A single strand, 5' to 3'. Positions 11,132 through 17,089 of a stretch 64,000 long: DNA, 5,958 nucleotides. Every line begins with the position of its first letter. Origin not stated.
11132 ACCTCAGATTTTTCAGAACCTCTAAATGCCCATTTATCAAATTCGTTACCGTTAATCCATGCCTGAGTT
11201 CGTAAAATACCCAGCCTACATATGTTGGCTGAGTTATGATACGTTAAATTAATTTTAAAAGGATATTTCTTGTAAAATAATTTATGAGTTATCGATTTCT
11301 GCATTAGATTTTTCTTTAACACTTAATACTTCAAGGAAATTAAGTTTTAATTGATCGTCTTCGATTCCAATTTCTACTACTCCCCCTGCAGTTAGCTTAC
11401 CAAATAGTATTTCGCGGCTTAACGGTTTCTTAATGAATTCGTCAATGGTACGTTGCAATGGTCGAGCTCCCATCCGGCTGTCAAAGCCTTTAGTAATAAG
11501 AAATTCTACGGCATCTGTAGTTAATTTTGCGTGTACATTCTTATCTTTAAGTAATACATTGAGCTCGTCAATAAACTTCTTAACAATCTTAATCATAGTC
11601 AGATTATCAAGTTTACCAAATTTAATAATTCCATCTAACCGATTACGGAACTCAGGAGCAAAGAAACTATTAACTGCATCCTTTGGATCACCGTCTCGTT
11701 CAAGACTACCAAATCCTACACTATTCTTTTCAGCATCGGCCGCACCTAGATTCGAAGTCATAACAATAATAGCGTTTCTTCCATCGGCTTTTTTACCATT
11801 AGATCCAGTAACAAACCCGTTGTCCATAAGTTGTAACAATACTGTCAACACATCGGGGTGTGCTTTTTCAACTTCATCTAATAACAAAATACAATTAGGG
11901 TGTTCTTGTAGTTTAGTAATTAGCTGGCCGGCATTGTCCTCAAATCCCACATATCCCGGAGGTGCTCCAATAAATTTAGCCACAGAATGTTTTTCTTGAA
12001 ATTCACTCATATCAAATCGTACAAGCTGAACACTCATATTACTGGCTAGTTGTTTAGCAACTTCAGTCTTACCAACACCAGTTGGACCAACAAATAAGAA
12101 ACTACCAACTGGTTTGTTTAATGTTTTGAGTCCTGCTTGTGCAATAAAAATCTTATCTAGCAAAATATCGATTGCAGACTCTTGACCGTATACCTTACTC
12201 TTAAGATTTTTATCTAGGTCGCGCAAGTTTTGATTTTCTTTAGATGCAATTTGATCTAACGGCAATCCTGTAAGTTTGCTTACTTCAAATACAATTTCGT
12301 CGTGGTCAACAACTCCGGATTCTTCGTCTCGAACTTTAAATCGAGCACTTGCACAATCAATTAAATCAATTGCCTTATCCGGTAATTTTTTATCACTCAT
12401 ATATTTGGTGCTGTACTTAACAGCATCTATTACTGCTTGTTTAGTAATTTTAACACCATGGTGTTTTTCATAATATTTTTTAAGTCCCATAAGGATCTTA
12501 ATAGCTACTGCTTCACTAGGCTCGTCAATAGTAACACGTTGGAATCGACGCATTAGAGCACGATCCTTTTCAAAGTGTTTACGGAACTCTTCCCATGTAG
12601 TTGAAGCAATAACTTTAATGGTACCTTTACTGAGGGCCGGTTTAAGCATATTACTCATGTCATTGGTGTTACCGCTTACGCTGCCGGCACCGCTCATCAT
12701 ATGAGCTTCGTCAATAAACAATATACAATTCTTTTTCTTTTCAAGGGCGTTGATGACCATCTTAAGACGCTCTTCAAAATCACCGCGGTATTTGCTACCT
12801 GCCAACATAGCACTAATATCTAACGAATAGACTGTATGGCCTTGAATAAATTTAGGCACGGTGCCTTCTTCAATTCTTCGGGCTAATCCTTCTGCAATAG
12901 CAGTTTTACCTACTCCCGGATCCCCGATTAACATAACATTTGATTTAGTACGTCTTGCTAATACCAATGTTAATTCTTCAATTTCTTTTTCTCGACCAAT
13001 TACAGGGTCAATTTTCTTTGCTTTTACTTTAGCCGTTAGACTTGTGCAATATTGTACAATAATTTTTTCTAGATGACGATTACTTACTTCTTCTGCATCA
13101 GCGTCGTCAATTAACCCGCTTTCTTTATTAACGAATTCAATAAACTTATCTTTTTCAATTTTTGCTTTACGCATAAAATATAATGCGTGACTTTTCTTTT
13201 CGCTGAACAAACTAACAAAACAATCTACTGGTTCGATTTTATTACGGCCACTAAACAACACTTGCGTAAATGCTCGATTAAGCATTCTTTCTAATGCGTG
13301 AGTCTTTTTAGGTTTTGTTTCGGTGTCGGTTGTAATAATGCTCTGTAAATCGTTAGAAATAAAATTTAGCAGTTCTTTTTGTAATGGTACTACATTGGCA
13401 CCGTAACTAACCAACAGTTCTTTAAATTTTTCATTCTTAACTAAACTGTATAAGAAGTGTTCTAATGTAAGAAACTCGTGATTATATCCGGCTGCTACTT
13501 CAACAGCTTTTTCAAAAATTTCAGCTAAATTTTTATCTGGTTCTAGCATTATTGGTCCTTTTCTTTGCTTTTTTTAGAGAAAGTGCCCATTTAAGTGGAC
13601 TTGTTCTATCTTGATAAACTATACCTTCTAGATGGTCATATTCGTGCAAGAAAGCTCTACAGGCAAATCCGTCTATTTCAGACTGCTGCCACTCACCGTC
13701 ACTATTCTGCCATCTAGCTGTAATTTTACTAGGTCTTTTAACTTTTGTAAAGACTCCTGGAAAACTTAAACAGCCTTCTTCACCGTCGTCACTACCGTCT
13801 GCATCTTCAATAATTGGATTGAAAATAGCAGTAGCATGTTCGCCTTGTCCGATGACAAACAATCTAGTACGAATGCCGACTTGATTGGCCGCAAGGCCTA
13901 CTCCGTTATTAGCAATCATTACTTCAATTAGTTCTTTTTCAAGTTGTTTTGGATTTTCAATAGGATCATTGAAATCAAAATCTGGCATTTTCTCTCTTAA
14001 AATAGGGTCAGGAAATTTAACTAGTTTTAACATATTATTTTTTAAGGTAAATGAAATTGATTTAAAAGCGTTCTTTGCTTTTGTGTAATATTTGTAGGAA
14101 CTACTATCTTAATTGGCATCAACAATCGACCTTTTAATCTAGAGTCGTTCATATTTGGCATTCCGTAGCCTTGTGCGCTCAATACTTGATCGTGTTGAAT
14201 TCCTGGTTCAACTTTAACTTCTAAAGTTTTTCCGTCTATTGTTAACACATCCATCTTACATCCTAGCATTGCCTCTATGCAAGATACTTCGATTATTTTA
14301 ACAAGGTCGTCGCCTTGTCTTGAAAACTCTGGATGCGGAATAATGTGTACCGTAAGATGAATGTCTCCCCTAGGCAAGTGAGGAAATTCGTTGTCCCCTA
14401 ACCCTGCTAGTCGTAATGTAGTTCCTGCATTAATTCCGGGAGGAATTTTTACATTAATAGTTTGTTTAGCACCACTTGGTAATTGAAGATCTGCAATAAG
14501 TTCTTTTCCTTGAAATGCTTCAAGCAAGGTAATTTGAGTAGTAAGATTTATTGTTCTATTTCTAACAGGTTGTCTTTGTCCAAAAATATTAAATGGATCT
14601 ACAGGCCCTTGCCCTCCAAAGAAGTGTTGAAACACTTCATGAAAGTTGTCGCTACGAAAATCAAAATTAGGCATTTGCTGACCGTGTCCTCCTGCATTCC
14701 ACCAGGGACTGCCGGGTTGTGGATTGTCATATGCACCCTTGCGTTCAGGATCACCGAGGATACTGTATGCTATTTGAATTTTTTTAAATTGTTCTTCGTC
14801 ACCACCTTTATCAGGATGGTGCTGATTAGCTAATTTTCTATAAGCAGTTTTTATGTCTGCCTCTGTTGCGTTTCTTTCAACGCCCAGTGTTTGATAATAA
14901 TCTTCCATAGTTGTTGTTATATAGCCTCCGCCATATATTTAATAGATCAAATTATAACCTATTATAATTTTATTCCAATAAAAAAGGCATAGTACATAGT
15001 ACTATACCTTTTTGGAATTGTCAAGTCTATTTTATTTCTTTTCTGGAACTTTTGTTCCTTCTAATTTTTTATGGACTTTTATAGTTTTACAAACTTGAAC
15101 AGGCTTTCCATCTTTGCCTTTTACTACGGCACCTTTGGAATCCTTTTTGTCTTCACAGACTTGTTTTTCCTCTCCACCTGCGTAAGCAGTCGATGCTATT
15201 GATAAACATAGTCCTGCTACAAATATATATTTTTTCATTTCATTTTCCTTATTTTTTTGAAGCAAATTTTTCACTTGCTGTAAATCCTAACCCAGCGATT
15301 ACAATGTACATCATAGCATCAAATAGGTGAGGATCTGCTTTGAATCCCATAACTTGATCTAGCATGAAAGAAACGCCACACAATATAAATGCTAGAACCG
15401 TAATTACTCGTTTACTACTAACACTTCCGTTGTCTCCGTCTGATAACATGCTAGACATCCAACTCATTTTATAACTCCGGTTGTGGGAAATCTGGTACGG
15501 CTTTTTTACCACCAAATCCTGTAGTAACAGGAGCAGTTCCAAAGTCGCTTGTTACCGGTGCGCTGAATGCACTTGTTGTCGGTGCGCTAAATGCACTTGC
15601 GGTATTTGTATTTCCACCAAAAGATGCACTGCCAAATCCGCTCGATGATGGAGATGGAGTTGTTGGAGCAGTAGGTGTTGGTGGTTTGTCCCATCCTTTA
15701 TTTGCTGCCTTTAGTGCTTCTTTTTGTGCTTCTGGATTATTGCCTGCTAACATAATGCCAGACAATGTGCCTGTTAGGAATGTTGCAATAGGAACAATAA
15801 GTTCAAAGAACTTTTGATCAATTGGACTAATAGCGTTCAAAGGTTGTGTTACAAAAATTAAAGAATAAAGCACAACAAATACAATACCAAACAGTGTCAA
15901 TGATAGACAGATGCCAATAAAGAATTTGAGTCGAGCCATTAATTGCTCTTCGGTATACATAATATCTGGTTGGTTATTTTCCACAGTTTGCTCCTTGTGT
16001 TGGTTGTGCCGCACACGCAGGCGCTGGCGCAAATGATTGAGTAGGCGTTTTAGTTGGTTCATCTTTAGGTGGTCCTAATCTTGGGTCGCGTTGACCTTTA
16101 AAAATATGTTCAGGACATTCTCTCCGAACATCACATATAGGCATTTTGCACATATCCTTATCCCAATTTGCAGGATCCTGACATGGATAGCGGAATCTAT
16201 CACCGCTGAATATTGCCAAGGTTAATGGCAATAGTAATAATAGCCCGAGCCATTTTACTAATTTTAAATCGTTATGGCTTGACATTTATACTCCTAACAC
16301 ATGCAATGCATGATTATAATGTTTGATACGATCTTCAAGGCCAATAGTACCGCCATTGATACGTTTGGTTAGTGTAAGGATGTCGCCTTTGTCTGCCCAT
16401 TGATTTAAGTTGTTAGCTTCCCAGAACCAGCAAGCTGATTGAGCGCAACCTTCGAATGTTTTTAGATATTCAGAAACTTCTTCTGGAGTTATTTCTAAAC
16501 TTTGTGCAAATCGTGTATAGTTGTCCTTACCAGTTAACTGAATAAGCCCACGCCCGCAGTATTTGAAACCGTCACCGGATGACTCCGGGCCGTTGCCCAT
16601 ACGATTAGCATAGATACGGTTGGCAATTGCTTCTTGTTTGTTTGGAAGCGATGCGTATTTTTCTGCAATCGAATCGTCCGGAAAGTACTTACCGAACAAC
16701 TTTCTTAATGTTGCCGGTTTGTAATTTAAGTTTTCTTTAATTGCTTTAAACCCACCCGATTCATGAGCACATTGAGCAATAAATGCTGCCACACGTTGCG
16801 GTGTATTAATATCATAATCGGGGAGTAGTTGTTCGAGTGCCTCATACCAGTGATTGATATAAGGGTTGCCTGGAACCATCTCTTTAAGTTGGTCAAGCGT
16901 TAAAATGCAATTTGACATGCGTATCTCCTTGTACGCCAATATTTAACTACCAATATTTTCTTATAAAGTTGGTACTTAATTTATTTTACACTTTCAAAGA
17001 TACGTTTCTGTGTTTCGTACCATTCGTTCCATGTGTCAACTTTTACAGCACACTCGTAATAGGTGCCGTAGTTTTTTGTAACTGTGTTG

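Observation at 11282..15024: Proteostasis operon: ClpA-like unfoldase, peptide deformylase and DnaJ behind a sigma70-type promoter; ClpP and GroES-like genes elsewhere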

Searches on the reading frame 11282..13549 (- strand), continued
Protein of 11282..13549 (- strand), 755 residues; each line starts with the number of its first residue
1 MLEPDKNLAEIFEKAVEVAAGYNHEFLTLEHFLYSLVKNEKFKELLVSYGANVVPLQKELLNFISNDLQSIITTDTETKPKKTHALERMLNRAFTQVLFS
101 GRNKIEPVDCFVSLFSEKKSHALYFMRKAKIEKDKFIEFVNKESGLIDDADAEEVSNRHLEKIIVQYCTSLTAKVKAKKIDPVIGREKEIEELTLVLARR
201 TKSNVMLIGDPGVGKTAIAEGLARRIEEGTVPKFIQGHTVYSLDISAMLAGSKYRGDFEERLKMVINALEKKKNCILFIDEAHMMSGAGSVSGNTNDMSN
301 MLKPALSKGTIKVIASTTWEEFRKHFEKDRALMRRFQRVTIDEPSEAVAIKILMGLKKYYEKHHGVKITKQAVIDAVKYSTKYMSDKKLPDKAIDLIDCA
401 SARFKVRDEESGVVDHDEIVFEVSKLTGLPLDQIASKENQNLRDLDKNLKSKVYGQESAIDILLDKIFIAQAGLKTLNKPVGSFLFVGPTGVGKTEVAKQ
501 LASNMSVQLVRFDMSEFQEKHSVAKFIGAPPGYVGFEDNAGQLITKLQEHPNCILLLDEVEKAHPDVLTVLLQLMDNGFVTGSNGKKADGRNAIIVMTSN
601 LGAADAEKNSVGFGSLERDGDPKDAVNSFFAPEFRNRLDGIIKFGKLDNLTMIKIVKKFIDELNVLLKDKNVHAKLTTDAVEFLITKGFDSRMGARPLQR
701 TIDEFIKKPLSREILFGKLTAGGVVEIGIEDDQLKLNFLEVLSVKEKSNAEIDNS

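Call 52: get_annotated_region(hit=H22, flank=3000)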
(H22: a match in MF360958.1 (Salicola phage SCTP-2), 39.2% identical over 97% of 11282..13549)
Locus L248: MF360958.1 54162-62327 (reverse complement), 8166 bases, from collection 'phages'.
description: Salicola phage SCTP-2, complete genome.
organism: Salicola phage SCTP-2 (NCBI taxid 2015814)
taxonomy: Viruses; Duplodnaviria; Heunggongvirae; Uroviricota; Caudoviricetes
host: Salicola sp. PV4; source: solar saltern; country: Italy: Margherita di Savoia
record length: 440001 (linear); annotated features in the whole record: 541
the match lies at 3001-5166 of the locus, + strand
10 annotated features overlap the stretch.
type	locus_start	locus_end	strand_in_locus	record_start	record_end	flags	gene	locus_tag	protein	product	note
CDS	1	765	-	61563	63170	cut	75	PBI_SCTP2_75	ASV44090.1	PhoH-like protein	PhoH homologue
CDS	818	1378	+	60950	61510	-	74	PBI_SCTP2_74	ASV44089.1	hypothetical protein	-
CDS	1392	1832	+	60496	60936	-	73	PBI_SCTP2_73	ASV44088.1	hypothetical protein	-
CDS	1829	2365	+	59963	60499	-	72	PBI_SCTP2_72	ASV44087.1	hypothetical protein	-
CDS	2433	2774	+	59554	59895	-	71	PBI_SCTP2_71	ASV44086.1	hypothetical protein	-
CDS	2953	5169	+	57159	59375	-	70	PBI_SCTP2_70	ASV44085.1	ATP-dependent Clp protease ATP-binding subunit-like protein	ATP-dependent Clp protease ATP-binding subunit ClpA homologue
CDS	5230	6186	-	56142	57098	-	69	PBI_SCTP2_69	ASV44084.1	hypothetical protein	-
CDS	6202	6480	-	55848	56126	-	68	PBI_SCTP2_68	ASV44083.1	hypothetical protein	-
CDS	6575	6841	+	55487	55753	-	67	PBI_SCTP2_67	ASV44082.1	hypothetical protein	-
CDS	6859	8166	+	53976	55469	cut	66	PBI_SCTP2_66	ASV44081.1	hypothetical protein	-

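Call 53: get_annotated_region(hit=H2, flank=1500)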
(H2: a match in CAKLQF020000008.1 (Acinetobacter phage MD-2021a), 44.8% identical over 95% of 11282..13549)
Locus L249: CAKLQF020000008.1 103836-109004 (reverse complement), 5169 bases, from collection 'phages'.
description: Acinetobacter phage MD-2021a strain 5899STDY8049186 genome assembly, contig: ERS3583562SCcontig000008, whole genome shotgun sequence.
organism: Acinetobacter phage MD-2021a (NCBI taxid 2899278)
taxonomy: Viruses; Duplodnaviria; Heunggongvirae; Uroviricota; Caudoviricetes
host: -; source: not known; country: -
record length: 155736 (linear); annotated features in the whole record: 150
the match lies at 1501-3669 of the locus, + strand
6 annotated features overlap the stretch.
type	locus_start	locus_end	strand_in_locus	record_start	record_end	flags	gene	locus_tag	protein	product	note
CDS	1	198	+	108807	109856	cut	argC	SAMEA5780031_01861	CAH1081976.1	N-acetyl-gamma-glutamyl-phosphate reductase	-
CDS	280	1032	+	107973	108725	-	-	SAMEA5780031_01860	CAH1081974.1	Uncharacterised protein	-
CDS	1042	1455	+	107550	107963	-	clpS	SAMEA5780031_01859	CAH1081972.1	ATP-dependent Clp protease adaptor protein ClpS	-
CDS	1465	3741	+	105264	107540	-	clpA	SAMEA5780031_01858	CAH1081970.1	ATP-dependent Clp protease ATP-binding subunit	-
CDS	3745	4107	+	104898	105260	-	ynfA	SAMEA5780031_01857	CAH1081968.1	inner membrane protein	-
CDS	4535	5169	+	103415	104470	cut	aroF_1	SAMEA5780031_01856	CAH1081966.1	3-deoxy-7-phosphoheptulonate synthase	-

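Call 54: get_annotated_region(hit=H1, flank=1500)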
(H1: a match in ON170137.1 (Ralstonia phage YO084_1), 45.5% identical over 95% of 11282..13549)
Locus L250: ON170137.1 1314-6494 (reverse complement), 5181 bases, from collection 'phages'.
description: UNVERIFIED_ORG: Ralstonia phage YO084_1 sequence.
organism: Ralstonia phage YO084_1 (NCBI taxid 2935218)
taxonomy: Viruses; Duplodnaviria; Heunggongvirae; Uroviricota; Caudoviricetes
host: Ralstonia solanacearum; source: tomato; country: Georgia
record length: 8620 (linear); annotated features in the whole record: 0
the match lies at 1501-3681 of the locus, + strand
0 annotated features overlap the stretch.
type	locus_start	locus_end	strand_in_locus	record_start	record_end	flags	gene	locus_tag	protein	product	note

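Call 71: search_protein_families(library=pfam, proteins=[L245:2302-2991:+, L001:4530-5393:+, L002:5097-5903:+], max_evalue=0.001)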
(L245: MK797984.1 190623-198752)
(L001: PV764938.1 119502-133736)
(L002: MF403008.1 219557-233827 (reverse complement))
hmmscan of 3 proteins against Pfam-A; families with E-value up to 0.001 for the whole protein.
L245:2302-2991:+ (229 aa): 2 families
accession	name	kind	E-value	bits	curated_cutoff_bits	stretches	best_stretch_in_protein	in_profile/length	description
PF00226.36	DnaJ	-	3e-17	62.9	27.8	1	6-52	4-51/63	DnaJ domain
PF01556.23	DnaJ_C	-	5.1e-07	30.3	26.6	1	113-202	67-148/152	DnaJ C terminal domain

L001:4530-5393:+ (287 aa): 2 families
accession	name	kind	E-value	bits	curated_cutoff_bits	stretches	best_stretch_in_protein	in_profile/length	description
PF01556.23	DnaJ_C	-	6.8e-32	111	26.6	1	125-271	4-152/152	DnaJ C terminal domain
PF00226.36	DnaJ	-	7.2e-25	87.3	27.8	1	2-64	1-63/63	DnaJ domain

L002:5097-5903:+ (268 aa): 2 families
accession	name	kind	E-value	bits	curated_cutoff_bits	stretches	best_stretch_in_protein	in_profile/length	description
PF01556.23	DnaJ_C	-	1.1e-36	126.6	26.6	1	107-251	3-150/152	DnaJ C terminal domain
PF00226.36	DnaJ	-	2.9e-22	79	27.8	1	2-61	1-63/63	DnaJ domain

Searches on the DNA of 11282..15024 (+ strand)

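Call 6: search_dna_similar(query=window:11282-15024:+, collection=phages, mode=near, max_rows=20)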
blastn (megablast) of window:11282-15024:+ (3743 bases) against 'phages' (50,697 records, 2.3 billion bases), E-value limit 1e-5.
No match.

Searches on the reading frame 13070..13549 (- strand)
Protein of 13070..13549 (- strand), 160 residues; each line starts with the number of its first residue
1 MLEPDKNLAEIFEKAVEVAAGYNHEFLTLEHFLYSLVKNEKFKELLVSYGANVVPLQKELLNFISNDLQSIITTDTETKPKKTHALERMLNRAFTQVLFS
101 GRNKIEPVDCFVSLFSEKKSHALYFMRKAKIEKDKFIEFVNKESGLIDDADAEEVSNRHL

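Call 71: search_protein_families(library=pfam, proteins=[window:13070-13549:-], max_evalue=0.001)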
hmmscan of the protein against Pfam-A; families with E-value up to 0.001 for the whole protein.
window:13070-13549:- (160 aa): 1 family
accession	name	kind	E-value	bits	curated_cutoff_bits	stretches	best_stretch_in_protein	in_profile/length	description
PF02861.25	Clp_N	-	1.9e-05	25.2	20.7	1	15-64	1-52/53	Clp amino terminal domain, pathogenicity island component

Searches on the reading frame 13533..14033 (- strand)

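Call 3: search_protein_families(library=pfam, proteins=[window:13533-14033:-])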
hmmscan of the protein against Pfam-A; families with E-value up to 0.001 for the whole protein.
window:13533-14033:- (166 aa): 1 family
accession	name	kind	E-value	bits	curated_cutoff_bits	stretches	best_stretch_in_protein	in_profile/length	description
PF01327.26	Pep_deformylase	-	2.3e-39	134.9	22.8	1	1-148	1-154/156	Polypeptide deformylase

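Call 7: search_protein_families(library=ncbifam, proteins=[window:13533-14033:-])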
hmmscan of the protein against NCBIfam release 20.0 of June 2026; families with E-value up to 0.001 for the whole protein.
window:13533-14033:- (166 aa): 6 families
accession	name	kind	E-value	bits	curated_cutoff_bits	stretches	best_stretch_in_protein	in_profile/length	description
NF001159.1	PRK00150.1-3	subfamily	1.4e-35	122.3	125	1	2-151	3-157/167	peptide deformylase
TIGR00079.1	pept_deformyl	equivalog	5.5e-32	110.5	103.95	1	2-155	2-158/161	peptide deformylase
NF009484.0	PRK12846.1-5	equivalog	5.2e-26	91.3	190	1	3-159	5-162/165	peptide deformylase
NF009483.0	PRK12846.1-4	equivalog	2.3e-20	73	267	1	9-159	11-170/193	peptide deformylase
NF006670.0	PRK09218.1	equivalog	1.1e-19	70.8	162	1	30-139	25-135/136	peptide deformylase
NF011189.0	PRK14595.1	equivalog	1.2e-09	38.1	232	1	3-144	5-146/162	peptide deformylase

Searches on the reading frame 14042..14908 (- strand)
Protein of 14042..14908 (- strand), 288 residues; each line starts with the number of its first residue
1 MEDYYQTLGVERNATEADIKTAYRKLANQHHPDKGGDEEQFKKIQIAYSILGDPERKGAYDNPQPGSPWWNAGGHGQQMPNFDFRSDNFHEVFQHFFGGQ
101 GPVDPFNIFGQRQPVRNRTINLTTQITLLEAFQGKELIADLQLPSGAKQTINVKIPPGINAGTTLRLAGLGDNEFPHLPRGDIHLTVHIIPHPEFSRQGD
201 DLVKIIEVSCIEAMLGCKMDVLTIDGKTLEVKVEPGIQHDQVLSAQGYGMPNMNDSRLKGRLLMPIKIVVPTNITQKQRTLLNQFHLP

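Call 3: search_protein_families(library=pfam, proteins=[window:14042-14908:-])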
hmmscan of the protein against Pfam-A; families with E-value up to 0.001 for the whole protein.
window:14042-14908:- (288 aa): 2 families
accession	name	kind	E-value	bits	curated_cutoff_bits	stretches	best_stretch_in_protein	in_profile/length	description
PF01556.23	DnaJ_C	-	9.1e-35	120.4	26.6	1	121-271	2-152/152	DnaJ C terminal domain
PF00226.36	DnaJ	-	7.6e-22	77.6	27.8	1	3-61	1-63/63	DnaJ domain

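Call 7: search_protein_families(library=ncbifam, proteins=[window:14042-14908:-])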
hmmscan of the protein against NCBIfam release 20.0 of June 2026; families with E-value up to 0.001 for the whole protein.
window:14042-14908:- (288 aa): 13 families
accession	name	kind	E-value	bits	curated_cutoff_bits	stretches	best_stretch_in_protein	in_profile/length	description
TIGR02349.1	DnaJ_bact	equivalog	2.4e-60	204.8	377.2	2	148-286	215-351/354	molecular chaperone DnaJ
NF008035.0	PRK10767.1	subfamily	2.6e-56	191.3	338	2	148-286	209-345/374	molecular chaperone DnaJ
NF010871.0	PRK14278.1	equivalog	2.4e-51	174.8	502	2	147-285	210-347/378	molecular chaperone DnaJ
NF010892.0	PRK14299.1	equivalog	3.3e-48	164.4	392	1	2-284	4-282/291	chaperone protein DnaJ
NF010885.0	PRK14292.1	equivalog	1.2e-47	162.7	585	2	149-285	213-345/371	chaperone protein DnaJ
NF010894.0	PRK14301.1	equivalog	8.7e-46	156.6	548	2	149-286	213-348/373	chaperone protein DnaJ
NF010872.0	PRK14279.1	equivalog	9.3e-40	136.9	556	2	149-284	242-374/394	molecular chaperone DnaJ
NF007618.0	PRK10266.1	equivalog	1.1e-36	126.9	403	1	2-284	4-289/306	curved DNA-binding protein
NF010874.0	PRK14281.1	equivalog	5.5e-33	114.6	619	2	148-285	234-369/397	chaperone protein DnaJ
NF037946.1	terminal_TopJ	equivalog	5.4e-27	94.6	300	2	3-99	6-93/810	terminal organelle assembly protein TopJ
TIGR03835.1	termin_org_DnaJ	equivalog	4.5e-19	68.4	512.25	2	3-62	3-65/871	terminal organelle assembly protein TopJ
NF050028.1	CldAdptActJ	equivalog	1.2e-10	41.7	150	1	1-60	1-69/93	cold adaptation protein ActJcold adaptation protein ActJ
NF006948.0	PRK09430.1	equivalog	9e-09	35.3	162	1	2-34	200-232/267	co-chaperone DjlA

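Call 27: search_protein_families(library=phrogs, proteins=[window:14042-14908:-], max_evalue=0.001)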
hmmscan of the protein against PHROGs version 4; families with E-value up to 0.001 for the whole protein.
window:14042-14908:- (288 aa): 7 families
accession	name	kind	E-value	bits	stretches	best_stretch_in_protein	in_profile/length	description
phrog_14336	-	unknown function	3.1e-61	208.7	2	148-285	211-345/363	-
phrog_2778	-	unknown function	7.9e-10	39.9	1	2-63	35-98/239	-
phrog_13942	-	unknown function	2.5e-09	37.9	1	6-51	19-64/336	-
phrog_9210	-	unknown function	5.6e-09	36.9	1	6-51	153-199/204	-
phrog_15863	-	unknown function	3.6e-06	27.5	1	16-50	156-192/312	-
phrog_11153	-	unknown function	4.5e-06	27.5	1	4-62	7-68/337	-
phrog_31004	-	unknown function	2.2e-05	25.8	1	5-44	4-47/156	-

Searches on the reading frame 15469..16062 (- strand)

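Call 27: search_protein_families(library=phrogs, proteins=[window:15469-16062:-], max_evalue=0.001)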
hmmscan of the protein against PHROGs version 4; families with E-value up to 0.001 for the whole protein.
window:15469-16062:- (197 aa): 1 family
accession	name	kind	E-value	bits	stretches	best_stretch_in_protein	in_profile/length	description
phrog_25359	-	unknown function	6e-16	59.3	1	37-113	8-83/94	-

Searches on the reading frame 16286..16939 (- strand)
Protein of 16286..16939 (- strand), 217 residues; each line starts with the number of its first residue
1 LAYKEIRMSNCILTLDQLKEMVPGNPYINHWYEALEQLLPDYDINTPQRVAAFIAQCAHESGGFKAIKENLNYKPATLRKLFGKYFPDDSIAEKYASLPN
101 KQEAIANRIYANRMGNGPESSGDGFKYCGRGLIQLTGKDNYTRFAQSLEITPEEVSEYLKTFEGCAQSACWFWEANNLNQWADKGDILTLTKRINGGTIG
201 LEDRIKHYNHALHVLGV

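Call 27: search_protein_families(library=phrogs, proteins=[window:16286-16939:-], max_evalue=0.001)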
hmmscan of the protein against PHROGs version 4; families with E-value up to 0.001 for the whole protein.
window:16286-16939:- (217 aa): 8 families
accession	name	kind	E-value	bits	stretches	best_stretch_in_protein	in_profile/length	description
phrog_181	-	lysis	3.7e-73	248.7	1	8-216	327-531/769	endolysin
phrog_26317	-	unknown function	1.8e-31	109.6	1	102-217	6-119/119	-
phrog_9506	-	lysis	2e-31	110.8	2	107-214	69-192/330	endolysin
phrog_14712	-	moron, auxiliary metabolic gene and host takeover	2.6e-31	110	1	112-213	76-185/322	chitinase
phrog_317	-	lysis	2.8e-18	67.3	1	28-212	209-356/492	endolysin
phrog_1519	-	lysis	1.5e-16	61.6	1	31-213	219-378/502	endolysin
phrog_34417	-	unknown function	1.5e-13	51.7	1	110-210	76-190/326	-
phrog_3201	-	tail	3.5e-13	49.1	1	51-212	2039-2202/2408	tail fiber protein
